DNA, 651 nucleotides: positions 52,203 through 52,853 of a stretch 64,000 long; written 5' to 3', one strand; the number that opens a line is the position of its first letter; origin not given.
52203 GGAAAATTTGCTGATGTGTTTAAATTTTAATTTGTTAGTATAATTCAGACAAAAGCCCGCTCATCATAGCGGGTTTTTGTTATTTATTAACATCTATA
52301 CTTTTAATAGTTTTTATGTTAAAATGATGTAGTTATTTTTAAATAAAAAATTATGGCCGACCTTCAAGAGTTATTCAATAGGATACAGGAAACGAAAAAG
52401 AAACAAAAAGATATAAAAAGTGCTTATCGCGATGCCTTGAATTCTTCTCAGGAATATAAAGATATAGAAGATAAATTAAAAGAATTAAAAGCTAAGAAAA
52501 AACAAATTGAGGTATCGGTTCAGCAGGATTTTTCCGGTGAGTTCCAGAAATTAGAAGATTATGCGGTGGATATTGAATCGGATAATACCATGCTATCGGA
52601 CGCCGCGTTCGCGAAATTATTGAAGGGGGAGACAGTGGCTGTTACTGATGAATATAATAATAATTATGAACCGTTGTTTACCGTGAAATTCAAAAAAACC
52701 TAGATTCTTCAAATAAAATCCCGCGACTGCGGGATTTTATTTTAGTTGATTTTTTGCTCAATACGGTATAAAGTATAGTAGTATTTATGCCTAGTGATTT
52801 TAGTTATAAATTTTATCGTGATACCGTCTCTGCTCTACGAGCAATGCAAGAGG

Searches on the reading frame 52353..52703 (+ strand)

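Call 52: search_protein_families(library=pfam, proteins=[window:52353-52703:+], max_evalue=5)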
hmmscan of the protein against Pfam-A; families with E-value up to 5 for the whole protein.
window:52353-52703:+ (116 aa): 17 families
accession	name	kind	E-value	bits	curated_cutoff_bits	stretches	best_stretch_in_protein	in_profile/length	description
PF02478.21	Pneumo_phosprot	-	0.0038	17.3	22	1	24-79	100-153/286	Pneumovirus phosphoprotein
PF15796.10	KELK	-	0.013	16.4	27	1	5-56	20-72/80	KELK-motif containing domain of MRCK Ser/Thr protein kinase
PF06757.18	Ins_allergen_rp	-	0.056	13.7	23.2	1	4-75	101-171/174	Insect allergen related repeat, nitrile-specifier detoxification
PF11932.13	DUF3450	-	0.074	12.8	32.6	1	10-75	28-92/241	Protein of unknown function (DUF3450)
PF05192.23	MutS_III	-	0.081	13.7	34.1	1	2-63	79-129/194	MutS domain III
PF08581.15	Tup_N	-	0.12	13.2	28.7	1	33-79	11-56/77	Tup N-terminal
PF16740.10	SKA2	-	0.16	12.2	30.1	1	2-33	52-83/110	Spindle and kinetochore-associated protein 2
PF25566.1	RIMB1_N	-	0.17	12.1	28.5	1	4-55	67-118/129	RIMB1-like, N-terminal domain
PF06009.19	Laminin_II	-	0.21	12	33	1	3-53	32-89/138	Laminin Domain II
PF16707.10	CagS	-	0.21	12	27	1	3-109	4-110/196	Cag pathogenicity island protein S of Helicobacter pylori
PF03961.19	FapA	-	0.21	11.6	31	1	4-58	158-228/272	Flagellar Assembly Protein A beta solenoid domain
PF07851.19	TMEM120A-B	-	0.29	10.8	29.8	1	5-93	15-103/324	TMEM120A/B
PF19191.5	HEF_HK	-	0.32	12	24.1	1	33-70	15-54/67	HEF_HK domain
PF16326.10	ABC_tran_CTD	-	0.61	10.8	32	1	33-69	8-45/69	ABC transporter C-terminal domain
PF03462.23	PCRF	-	1.4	9.1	24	1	2-58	32-89/194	PCRF domain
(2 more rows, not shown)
